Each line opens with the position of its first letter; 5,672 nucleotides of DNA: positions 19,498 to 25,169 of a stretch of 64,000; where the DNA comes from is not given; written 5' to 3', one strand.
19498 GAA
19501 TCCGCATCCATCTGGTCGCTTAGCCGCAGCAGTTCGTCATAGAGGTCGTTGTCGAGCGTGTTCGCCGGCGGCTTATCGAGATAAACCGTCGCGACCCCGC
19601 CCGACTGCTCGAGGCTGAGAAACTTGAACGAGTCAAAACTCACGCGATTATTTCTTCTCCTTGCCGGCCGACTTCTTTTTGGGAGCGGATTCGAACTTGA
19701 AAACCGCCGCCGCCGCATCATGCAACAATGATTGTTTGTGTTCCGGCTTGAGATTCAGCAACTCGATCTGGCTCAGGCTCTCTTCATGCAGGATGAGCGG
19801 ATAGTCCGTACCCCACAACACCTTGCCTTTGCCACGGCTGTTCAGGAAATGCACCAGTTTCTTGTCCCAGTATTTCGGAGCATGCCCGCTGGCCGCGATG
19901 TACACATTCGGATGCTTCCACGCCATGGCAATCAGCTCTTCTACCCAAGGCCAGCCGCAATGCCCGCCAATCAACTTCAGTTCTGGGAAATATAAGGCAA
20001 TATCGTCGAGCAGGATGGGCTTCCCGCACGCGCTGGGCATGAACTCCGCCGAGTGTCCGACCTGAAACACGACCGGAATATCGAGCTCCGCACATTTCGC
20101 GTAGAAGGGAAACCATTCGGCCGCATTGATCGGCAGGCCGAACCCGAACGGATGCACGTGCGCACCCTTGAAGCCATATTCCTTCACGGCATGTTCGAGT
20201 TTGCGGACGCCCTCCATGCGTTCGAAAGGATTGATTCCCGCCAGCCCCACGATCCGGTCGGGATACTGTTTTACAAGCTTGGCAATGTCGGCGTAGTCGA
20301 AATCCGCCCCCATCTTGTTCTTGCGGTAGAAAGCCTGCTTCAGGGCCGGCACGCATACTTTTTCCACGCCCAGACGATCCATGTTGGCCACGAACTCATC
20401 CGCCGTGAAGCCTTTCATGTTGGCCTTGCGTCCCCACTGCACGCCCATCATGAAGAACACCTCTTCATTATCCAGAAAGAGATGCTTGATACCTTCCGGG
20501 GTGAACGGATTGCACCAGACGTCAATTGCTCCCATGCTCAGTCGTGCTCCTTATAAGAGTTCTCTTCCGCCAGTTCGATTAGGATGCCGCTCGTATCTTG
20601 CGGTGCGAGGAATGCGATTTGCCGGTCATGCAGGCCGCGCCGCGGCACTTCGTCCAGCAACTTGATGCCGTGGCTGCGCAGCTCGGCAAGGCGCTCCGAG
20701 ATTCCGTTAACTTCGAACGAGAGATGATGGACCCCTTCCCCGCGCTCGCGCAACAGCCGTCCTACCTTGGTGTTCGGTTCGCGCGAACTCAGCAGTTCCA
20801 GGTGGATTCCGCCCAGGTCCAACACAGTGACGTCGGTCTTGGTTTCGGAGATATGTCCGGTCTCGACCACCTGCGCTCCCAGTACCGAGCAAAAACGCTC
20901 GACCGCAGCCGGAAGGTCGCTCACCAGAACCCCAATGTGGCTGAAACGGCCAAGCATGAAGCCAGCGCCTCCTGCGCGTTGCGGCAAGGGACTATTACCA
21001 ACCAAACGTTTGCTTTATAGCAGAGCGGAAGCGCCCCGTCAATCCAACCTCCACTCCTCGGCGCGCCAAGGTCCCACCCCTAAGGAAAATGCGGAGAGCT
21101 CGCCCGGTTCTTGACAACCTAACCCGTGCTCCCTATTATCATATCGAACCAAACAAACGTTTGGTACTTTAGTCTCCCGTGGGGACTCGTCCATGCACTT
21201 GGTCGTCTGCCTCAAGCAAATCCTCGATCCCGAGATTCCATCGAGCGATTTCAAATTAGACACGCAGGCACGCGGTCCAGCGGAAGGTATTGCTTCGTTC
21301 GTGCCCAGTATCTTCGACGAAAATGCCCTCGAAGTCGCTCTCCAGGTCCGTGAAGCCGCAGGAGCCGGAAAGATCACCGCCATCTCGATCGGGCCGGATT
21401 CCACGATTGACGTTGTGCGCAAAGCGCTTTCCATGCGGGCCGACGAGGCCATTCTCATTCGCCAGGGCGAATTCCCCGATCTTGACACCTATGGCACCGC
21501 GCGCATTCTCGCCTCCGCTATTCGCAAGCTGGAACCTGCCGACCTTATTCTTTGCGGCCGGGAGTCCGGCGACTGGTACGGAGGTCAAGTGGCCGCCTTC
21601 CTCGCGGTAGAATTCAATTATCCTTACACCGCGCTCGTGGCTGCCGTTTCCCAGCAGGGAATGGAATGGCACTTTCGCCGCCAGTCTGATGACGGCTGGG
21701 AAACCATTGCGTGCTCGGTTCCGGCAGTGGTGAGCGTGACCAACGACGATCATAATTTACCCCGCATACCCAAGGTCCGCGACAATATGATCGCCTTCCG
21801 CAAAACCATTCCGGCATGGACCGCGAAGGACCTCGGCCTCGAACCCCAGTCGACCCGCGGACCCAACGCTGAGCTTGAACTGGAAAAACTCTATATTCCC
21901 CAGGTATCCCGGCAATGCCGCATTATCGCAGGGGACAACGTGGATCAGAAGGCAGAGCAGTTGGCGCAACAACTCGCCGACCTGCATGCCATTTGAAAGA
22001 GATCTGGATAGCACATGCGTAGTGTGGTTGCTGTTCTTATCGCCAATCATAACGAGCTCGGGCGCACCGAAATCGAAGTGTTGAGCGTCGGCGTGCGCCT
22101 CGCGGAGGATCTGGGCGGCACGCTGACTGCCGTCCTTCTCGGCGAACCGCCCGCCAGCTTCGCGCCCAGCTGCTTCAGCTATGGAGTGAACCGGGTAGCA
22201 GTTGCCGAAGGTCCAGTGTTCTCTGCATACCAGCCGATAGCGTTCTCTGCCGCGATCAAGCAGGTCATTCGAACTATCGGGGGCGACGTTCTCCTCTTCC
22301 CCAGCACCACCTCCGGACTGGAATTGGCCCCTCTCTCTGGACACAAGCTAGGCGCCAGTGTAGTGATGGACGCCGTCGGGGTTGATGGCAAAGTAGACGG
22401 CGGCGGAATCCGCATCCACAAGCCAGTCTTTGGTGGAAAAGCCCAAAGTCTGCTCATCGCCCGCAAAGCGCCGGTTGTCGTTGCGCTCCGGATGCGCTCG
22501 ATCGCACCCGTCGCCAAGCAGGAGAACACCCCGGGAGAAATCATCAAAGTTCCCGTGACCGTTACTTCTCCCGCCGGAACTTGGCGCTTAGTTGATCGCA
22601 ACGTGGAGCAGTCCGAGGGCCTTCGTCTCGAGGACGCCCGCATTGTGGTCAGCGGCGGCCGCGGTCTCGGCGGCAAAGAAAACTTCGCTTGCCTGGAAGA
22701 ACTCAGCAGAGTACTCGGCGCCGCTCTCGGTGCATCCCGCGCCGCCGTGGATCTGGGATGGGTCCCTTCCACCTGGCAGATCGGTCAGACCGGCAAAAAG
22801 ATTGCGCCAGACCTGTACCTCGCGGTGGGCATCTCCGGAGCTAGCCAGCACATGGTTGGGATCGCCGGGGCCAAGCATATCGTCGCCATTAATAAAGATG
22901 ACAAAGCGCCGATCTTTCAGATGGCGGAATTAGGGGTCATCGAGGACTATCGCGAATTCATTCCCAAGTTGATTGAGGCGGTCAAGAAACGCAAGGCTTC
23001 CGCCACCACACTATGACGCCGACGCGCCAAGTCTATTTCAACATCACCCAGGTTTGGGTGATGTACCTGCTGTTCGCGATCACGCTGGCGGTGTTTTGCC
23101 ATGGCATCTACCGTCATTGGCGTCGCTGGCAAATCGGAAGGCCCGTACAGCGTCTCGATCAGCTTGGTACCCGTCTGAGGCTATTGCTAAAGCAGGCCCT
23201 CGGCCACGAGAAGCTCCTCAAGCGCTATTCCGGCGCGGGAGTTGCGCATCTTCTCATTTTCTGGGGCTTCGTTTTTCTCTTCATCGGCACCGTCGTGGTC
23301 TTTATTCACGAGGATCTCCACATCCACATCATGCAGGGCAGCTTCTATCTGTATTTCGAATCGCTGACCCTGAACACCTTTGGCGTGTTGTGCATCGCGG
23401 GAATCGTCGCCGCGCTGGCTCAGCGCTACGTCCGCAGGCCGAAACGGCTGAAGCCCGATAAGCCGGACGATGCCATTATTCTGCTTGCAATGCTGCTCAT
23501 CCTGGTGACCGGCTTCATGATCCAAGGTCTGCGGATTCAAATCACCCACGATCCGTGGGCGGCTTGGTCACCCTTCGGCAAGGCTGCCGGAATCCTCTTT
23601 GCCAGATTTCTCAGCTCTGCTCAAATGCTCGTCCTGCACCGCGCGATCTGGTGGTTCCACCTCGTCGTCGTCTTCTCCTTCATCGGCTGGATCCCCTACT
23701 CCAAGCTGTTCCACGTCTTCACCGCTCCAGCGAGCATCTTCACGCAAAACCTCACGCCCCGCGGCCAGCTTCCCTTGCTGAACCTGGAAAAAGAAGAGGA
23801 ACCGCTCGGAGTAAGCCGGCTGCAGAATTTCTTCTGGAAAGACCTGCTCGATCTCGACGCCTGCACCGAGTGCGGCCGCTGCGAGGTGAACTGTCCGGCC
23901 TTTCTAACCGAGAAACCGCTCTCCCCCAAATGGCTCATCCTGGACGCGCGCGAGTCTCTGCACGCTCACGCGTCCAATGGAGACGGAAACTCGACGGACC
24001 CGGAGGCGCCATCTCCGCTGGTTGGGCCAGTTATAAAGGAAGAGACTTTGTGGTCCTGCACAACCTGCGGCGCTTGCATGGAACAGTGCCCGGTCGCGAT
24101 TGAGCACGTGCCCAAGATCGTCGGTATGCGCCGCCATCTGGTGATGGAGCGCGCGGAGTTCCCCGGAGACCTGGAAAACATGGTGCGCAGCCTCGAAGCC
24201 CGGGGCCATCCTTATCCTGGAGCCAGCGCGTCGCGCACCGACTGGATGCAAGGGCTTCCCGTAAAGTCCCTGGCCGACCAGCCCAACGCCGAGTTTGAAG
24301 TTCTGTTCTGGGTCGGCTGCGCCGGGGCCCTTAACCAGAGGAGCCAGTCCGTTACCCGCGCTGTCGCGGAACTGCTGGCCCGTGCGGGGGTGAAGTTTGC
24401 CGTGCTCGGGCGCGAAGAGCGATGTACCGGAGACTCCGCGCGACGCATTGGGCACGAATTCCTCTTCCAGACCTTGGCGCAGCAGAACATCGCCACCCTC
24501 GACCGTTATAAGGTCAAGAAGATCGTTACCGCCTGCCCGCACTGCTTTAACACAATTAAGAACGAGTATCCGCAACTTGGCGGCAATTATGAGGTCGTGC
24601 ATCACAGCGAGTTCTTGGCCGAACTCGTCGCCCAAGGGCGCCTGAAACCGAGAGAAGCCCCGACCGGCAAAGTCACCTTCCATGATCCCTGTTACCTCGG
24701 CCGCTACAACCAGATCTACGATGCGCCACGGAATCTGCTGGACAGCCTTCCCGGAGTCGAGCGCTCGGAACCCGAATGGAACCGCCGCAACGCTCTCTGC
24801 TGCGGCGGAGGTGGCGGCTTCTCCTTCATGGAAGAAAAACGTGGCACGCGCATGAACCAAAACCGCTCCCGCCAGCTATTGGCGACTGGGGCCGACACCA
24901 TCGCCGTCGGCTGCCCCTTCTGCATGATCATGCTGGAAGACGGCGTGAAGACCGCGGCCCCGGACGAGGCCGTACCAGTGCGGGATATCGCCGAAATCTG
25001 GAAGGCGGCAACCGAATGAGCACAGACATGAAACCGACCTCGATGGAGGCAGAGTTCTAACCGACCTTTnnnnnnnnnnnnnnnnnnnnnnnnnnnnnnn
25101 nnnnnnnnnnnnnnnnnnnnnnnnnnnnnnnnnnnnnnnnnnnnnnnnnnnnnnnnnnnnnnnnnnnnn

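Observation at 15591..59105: Nine copies of the palindrome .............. sit in front of the transcription units: a window-wide regulon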

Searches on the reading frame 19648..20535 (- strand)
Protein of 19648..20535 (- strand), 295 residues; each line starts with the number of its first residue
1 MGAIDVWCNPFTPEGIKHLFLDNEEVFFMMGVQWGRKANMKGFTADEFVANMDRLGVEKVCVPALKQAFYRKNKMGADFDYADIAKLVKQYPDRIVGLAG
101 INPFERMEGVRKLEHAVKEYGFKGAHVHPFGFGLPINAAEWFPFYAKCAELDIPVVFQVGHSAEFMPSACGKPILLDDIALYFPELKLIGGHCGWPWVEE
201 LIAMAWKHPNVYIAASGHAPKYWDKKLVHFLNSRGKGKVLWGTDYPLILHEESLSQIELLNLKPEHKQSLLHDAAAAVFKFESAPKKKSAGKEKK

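Call 6: search_protein_families(library=pfam, proteins=[window:19648-20535:-])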
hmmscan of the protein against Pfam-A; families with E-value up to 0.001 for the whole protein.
window:19648-20535:- (295 aa): 1 family
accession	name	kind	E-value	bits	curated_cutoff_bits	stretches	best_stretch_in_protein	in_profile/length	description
PF04909.20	Amidohydro_2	-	1.3e-40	140.4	26.4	1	59-281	44-289/289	Amidohydrolase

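Call 13: search_protein_families(library=ncbifam, proteins=[window:19648-20535:-])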
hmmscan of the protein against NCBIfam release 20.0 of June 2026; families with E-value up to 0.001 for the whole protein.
window:19648-20535:- (295 aa): 0 families

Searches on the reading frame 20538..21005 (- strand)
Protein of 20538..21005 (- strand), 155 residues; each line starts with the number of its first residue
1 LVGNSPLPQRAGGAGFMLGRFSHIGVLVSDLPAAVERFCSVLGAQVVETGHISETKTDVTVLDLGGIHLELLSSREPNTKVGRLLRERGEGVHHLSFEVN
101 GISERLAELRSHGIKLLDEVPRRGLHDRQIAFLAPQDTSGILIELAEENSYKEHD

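Call 7: search_protein_families(library=pfam, proteins=[window:20538-21005:-])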
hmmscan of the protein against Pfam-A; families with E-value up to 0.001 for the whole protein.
window:20538-21005:- (155 aa): 3 families
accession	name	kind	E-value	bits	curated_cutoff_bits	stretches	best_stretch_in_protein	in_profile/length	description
PF13669.12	Glyoxalase_4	-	1.3e-18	67.7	27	1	23-132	2-109/109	Glyoxalase/Bleomycin resistance protein/Dioxygenase superfamily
PF00903.31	Glyoxalase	-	2.5e-16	60.6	20.6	1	20-145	1-121/121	Glyoxalase/Bleomycin resistance protein/Dioxygenase superfamily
PF13468.12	Glyoxalase_3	-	2.4e-12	47.7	25.1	1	21-132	1-115/176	Glyoxalase-like domain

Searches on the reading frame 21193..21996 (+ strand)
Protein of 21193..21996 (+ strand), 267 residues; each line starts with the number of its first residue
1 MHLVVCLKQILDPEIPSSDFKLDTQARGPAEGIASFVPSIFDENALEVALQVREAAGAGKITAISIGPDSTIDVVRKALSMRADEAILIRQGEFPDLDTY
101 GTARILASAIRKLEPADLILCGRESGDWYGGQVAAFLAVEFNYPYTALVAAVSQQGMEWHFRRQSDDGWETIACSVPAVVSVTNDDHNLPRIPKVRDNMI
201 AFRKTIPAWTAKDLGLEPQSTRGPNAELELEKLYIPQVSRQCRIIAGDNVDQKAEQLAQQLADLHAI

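Call 7: search_protein_families(library=pfam, proteins=[window:21193-21996:+])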
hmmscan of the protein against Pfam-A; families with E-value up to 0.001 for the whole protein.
window:21193-21996:+ (267 aa): 1 family
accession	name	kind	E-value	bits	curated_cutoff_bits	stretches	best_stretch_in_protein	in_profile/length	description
PF01012.27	ETF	-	3.6e-28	99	26.7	1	41-212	16-179/181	Electron transfer flavoprotein domain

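Call 48: find_related_loci(query=window:21193-21996:+, collection=metagenome_contigs, flank=6000)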
Query window:21193-21996:+ (267 aa) in metagenome_contigs; peptide patterns used: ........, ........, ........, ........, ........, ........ (x = any residue, [..] = any of these).
126 stretches matched a pattern; 8 encode a relative of the query (tblastn E <= 1e-3); 7 distinct loci.
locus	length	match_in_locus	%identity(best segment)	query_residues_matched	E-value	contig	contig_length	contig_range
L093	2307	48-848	97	1-267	0e+0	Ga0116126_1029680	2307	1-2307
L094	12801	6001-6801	97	1-267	3e-177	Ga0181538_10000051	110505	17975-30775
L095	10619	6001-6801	97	1-267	4e-176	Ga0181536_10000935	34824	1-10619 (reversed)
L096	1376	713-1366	78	1-218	6e-127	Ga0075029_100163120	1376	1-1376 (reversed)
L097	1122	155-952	61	1-267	1e-122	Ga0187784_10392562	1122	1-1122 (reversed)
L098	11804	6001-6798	63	1-267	6e-108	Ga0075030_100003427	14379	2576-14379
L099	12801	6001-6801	59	1-267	1e-105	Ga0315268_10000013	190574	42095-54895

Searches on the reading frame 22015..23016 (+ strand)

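Call 7: search_protein_families(library=pfam, proteins=[window:22015-23016:+])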
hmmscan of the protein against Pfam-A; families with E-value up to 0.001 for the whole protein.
window:22015-23016:+ (333 aa): 2 families
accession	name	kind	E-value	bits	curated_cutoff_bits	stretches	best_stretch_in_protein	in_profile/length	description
PF00766.25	ETF_alpha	-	5.6e-34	116.4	27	1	205-283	2-80/81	Electron transfer flavoprotein FAD-binding domain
PF01012.27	ETF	-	4.1e-26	92.3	26.7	1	12-182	10-179/181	Electron transfer flavoprotein domain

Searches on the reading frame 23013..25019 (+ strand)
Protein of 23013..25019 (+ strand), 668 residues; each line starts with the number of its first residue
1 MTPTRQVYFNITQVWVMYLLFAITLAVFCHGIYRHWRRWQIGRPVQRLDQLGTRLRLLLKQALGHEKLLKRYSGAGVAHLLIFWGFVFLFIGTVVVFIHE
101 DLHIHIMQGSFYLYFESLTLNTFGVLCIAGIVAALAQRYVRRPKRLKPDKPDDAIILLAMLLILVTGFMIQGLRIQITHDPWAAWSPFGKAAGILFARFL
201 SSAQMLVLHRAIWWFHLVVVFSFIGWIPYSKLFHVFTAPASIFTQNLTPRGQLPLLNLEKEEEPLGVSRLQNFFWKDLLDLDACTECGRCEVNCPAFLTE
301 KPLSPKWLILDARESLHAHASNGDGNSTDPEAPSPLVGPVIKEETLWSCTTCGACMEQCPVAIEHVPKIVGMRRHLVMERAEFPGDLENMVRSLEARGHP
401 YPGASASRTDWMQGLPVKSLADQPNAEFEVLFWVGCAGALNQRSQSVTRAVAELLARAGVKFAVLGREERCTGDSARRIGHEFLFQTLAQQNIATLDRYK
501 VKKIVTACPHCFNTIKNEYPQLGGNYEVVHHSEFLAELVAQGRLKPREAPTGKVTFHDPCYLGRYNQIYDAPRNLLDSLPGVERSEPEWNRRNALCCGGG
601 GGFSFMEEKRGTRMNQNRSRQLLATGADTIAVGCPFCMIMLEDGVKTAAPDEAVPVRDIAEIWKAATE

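Call 7: search_protein_families(library=pfam, proteins=[window:23013-25019:+])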
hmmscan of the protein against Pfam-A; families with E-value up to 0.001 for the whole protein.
window:23013-25019:+ (668 aa): 9 families
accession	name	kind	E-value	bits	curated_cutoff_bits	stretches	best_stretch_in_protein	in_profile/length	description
PF02754.22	CCG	-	6.2e-37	126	20.6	2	554-641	1-84/85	Cysteine-rich domain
PF13183.11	Fer4_8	-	4.9e-12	46.7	27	1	281-363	2-68/68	4Fe-4S dicluster domain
PF13187.11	Fer4_9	-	1.6e-09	38.1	27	1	283-361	1-49/52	4Fe-4S dicluster domain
PF13237.11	Fer4_10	-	1.3e-08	35.1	25.5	1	278-360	3-53/53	4Fe-4S dicluster domain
PF13534.11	Fer4_17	-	2.1e-07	31.8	22.2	0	280-296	42-58/61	4Fe-4S dicluster domain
PF12797.12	Fer4_2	-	2.2e-06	27.7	24.5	1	275-296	1-22/22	4Fe-4S binding domain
PF02665.19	Nitrate_red_gam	-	3.5e-06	27.2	22.9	1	80-244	49-208/217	Nitrate reductase gamma subunit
PF13484.11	Fer4_16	-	3.2e-05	25.1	30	0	349-362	2-15/66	4Fe-4S double cluster binding domain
PF12838.12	Fer4_7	-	0.00051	20.9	27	1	284-362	2-51/52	4Fe-4S dicluster domain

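Call 65: search_protein_families(library=ncbifam, proteins=[window:23013-25019:+], max_evalue=0.001)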
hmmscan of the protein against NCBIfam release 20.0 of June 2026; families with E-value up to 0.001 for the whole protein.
window:23013-25019:+ (668 aa): 22 families
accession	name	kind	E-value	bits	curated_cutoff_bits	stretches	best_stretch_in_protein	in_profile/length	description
NF004898.0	PRK06259.1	equivalog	4.8e-49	167.3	385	1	276-664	128-485/488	fumarate reductase (CoM/CoB) subunit TfrB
NF045670.1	quin_L_LdhH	equivalog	2.2e-33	115.5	800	1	422-662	461-704/706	L-lactate dehydrogenase (quinone) large subunit LdhH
NF045663.1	diclust_near_Sec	equivalog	4.1e-22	78.1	530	1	343-622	349-603/759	pyridine nucleotide-disulfide oxidoreductase/dicluster-binding protein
NF008369.0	PRK11168.1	equivalog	1.3e-21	77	278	1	418-645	157-384/401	anaerobic glycerol-3-phosphate dehydrogenase subunit C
NF045724.1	ferredox_TmcB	equivalog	2.1e-18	66.1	735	1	451-646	207-409/430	electron transfer complex ferredoxin TmcB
NF038018.1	qmoC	equivalog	2.1e-15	57.1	300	1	8-176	148-319/360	quinone-interacting membrane-bound oxidoreductase complex subunit QmoC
NF045711.1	sulf_resp_HmcF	equivalog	1.1e-13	50.8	750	1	493-639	267-423/457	sulfate respiration complex iron-sulfur protein HmcF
NF008434.0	PRK11274.1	equivalog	1.4e-13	50.6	333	1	532-647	283-394/409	glycolate oxidase subunit GlcF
NF045796.1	DsrK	equivalog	9.5e-13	47.6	400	1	486-621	247-396/453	sulfate reduction electron transfer complex DsrMKJOP subunit DsrK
TIGR03379.1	glycerol3P_GlpC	equivalog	2.2e-10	39.8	279.9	1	420-643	154-379/397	anaerobic glycerol-3-phosphate dehydrogenase subunit GlpC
TIGR03288.1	CoB_CoM_SS_B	equivalog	5.7e-10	38.9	345.15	1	523-644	113-240/290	CoB--CoM heterodisulfide reductase subunit B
TIGR03290.1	CoB_CoM_SS_C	equivalog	2.2e-09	37.5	160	1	338-404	37-102/144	CoB--CoM heterodisulfide reductase subunit C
TIGR00351.1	narI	equivalog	5.7e-06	26.3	105.55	1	76-246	49-217/225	respiratory nitrate reductase subunit gamma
TIGR00384.1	dhsB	subfamily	9.2e-06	25.3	88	1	276-368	134-217/222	succinate dehydrogenase and fumarate reductase iron-sulfur protein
TIGR04105.1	FeFe_hydrog_B1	subfamily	1e-05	24.4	450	0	348-373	189-215/462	monomeric [FeFe] hydrogenase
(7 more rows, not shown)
